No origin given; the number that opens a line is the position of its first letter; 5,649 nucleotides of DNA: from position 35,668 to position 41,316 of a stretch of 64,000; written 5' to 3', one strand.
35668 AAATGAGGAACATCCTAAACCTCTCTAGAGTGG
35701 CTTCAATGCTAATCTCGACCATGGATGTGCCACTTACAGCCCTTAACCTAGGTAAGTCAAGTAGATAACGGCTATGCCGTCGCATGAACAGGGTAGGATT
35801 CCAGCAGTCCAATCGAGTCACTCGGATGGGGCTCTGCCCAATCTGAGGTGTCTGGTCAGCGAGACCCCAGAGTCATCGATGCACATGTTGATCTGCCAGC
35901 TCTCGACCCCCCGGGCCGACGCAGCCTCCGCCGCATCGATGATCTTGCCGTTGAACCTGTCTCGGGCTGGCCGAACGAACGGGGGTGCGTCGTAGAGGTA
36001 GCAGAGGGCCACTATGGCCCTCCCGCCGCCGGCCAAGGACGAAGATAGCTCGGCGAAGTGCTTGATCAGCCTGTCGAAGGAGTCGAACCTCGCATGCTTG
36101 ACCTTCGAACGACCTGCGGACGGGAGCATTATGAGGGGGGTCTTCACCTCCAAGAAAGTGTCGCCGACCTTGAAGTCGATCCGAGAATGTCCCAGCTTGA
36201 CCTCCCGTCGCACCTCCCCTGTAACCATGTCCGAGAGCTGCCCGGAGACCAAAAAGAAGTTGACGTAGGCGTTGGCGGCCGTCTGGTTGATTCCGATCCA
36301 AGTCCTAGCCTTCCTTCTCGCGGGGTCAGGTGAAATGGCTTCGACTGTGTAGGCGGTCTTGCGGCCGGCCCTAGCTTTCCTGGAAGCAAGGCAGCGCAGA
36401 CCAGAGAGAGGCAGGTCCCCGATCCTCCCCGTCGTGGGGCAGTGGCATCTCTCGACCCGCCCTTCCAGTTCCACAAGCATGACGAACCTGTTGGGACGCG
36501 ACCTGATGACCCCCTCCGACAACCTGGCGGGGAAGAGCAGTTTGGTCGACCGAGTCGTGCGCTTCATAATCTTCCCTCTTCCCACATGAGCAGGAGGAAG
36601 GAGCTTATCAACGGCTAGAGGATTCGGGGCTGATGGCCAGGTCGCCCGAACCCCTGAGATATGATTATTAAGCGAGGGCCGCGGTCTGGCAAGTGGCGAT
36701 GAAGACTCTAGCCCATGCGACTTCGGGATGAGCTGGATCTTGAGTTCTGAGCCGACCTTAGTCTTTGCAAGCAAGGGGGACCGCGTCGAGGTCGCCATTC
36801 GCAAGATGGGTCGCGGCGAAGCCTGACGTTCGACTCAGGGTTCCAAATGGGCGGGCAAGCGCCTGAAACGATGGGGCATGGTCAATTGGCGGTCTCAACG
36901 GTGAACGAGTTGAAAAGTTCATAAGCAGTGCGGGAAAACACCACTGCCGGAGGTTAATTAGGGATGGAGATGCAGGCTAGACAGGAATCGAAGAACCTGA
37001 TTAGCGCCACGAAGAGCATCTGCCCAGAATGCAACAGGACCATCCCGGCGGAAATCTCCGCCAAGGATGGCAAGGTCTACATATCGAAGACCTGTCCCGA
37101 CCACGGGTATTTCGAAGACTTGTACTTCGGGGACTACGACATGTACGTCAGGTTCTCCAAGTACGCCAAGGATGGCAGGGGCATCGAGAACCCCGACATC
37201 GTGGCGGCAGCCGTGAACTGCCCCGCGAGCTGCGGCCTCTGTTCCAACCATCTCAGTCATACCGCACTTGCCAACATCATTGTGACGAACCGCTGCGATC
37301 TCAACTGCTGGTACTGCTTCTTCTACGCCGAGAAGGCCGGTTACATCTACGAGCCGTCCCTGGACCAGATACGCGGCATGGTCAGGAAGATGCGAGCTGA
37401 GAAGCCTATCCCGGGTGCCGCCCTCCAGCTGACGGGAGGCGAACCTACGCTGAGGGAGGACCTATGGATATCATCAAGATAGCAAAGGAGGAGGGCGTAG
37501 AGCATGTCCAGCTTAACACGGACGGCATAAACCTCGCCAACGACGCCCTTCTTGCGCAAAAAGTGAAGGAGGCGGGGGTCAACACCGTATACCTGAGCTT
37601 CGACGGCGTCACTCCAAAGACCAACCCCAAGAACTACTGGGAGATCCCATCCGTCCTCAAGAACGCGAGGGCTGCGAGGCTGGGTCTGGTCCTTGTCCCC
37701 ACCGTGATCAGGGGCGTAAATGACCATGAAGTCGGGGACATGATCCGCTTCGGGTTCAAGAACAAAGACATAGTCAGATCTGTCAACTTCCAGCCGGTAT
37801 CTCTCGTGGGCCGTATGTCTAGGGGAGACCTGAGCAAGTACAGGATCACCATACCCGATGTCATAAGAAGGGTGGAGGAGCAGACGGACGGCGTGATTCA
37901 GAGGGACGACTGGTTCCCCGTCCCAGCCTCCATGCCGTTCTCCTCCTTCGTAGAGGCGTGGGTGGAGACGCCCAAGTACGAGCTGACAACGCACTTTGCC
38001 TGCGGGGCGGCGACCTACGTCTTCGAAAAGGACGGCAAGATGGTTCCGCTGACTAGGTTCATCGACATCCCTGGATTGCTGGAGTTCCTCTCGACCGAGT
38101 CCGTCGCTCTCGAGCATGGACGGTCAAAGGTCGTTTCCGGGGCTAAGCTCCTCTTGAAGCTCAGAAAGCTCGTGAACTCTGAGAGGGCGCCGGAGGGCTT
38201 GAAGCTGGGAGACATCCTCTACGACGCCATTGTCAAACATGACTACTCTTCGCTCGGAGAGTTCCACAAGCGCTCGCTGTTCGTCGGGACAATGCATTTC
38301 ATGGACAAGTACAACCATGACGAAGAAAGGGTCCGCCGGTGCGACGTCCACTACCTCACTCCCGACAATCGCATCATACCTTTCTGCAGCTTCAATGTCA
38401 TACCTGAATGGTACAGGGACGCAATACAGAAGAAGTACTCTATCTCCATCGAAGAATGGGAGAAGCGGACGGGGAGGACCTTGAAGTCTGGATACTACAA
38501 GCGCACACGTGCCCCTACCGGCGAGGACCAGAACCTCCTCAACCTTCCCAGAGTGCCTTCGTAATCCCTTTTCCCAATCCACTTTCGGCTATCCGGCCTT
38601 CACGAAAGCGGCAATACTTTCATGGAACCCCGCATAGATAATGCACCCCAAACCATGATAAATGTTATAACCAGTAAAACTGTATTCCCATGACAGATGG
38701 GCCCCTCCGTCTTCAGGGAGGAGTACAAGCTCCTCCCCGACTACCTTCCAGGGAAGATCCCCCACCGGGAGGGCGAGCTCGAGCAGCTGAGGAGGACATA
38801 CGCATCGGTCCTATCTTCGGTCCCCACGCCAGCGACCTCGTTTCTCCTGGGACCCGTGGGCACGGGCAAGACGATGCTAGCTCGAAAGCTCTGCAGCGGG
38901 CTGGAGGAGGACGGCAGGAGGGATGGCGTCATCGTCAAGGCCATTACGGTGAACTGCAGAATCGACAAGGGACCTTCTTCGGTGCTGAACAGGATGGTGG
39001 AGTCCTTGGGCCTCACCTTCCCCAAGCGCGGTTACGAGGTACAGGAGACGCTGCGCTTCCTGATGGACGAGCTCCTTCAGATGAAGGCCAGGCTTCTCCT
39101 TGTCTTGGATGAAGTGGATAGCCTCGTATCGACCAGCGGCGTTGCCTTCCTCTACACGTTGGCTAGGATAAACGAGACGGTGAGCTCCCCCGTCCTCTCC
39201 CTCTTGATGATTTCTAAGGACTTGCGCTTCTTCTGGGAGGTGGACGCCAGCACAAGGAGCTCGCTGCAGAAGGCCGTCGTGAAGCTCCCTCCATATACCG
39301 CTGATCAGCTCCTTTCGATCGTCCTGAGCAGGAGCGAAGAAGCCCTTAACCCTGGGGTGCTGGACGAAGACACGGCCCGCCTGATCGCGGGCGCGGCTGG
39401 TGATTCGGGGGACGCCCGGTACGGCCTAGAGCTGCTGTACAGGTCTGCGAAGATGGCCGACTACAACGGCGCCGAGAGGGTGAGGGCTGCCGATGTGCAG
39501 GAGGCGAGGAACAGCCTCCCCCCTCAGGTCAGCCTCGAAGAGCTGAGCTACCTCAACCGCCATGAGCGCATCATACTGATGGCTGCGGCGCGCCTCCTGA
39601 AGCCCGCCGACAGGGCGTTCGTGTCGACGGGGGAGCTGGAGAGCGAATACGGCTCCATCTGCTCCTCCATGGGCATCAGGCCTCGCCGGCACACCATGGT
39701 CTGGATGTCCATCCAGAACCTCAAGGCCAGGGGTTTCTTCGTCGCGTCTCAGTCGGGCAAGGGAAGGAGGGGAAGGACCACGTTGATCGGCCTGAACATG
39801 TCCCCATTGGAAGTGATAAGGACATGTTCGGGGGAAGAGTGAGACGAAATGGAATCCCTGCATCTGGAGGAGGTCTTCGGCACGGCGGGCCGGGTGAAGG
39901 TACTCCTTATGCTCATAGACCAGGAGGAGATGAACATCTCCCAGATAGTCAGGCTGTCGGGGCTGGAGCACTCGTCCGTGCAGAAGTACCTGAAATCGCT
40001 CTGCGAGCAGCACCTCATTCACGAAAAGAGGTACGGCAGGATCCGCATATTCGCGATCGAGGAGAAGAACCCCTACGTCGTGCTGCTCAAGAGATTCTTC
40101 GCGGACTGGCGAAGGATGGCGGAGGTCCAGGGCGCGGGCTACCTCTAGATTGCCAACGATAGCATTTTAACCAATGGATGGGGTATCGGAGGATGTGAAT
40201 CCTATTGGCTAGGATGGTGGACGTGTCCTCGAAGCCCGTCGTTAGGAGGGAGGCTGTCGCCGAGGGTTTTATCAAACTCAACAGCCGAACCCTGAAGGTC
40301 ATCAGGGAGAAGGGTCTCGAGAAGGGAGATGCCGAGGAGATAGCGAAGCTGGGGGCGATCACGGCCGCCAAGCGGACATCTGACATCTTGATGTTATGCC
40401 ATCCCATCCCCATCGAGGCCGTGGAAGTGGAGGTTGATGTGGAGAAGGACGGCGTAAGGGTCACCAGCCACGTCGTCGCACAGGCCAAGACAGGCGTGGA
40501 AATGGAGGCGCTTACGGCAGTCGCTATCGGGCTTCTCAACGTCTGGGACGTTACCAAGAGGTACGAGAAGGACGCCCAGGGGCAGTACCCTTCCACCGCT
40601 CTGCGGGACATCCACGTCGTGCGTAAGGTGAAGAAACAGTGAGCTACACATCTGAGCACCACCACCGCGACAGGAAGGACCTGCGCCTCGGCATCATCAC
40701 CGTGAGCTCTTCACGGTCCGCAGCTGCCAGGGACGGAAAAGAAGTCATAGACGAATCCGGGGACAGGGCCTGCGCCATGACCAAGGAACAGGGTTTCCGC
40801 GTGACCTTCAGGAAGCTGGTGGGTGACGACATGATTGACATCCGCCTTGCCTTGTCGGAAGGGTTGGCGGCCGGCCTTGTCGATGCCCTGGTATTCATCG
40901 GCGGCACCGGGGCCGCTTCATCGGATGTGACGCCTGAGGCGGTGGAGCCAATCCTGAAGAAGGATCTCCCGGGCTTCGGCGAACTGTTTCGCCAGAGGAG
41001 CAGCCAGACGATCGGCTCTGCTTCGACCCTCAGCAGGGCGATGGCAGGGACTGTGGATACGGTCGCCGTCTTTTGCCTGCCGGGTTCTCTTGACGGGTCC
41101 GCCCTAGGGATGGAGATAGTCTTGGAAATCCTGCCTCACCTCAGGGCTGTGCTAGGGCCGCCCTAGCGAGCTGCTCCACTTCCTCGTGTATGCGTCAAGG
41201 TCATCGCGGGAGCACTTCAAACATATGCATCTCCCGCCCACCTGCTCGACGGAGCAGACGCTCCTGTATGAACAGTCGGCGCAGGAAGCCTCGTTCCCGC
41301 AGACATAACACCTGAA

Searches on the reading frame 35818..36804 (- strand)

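Call 15: search_protein_families(library=pfam, proteins=[window:35818-36804:-], max_evalue=0.05)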
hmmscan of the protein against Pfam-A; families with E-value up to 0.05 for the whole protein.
window:35818-36804:- (328 aa): 2 families
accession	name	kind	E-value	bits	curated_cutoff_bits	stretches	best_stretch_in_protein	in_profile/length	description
PF17746.7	SfsA_N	-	1.3e-14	54.5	25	1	103-172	3-63/63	SfsA N-terminal OB domain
PF03749.19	SfsA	-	1.6e-10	41.4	22.8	1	177-311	3-136/138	Sugar fermentation stimulation protein RE domain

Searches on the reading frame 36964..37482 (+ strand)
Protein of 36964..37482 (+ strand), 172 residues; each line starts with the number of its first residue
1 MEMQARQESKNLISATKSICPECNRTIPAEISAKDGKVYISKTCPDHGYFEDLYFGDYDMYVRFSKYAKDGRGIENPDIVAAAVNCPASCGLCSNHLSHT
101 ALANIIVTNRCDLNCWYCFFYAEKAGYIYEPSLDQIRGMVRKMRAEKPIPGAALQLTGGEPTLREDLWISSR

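Call 85: search_protein_families(library=pfam, proteins=[window:36964-37482:+], max_evalue=0.001)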
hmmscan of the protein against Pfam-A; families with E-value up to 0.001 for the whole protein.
window:36964-37482:+ (172 aa): 2 families
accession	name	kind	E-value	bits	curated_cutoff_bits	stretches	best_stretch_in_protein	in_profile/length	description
PF23545.1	Zn_ribbon_HMPTM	-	3.6e-20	71.7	27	1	13-55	2-44/45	HMPTM N-terminal zinc ribbon domain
PF04055.27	Radical_SAM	-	4.3e-11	43.7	29.5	1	105-167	1-62/166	Radical SAM superfamily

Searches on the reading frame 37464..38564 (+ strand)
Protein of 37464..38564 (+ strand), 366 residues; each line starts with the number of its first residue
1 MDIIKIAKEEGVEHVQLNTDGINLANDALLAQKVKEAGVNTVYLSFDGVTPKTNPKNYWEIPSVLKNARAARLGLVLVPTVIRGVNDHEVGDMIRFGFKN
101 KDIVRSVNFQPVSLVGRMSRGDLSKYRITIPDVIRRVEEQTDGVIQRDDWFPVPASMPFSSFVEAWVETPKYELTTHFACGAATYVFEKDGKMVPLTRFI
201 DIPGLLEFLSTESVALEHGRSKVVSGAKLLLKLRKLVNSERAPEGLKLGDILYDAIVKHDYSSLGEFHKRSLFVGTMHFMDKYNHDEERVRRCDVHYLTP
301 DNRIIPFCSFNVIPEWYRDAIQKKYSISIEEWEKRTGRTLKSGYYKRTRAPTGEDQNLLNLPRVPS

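Call 85: search_protein_families(library=pfam, proteins=[window:37464-38564:+], max_evalue=0.001)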
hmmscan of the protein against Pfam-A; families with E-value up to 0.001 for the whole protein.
window:37464-38564:+ (366 aa): 1 family
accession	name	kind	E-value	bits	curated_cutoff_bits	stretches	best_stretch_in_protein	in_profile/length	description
PF04055.27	Radical_SAM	-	1.7e-08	35.3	29.5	1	3-96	66-165/166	Radical SAM superfamily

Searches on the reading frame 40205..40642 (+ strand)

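Call 85: search_protein_families(library=pfam, proteins=[window:40205-40642:+], max_evalue=0.001)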
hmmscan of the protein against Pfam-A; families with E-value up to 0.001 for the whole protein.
window:40205-40642:+ (145 aa): 1 family
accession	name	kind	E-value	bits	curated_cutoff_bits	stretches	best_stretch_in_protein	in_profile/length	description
PF01967.27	MoaC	-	1.5e-42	145.3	27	1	4-142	1-134/136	MoaC family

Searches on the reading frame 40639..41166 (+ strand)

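Call 85: search_protein_families(library=pfam, proteins=[window:40639-41166:+], max_evalue=0.001)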
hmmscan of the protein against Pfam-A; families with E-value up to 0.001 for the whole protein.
window:40639-41166:+ (175 aa): 1 family
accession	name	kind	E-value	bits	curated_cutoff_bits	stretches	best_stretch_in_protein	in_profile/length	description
PF00994.29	MoCF_biosynth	-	3.3e-23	82.4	26.6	1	18-166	1-143/144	Probable molybdopterin binding domain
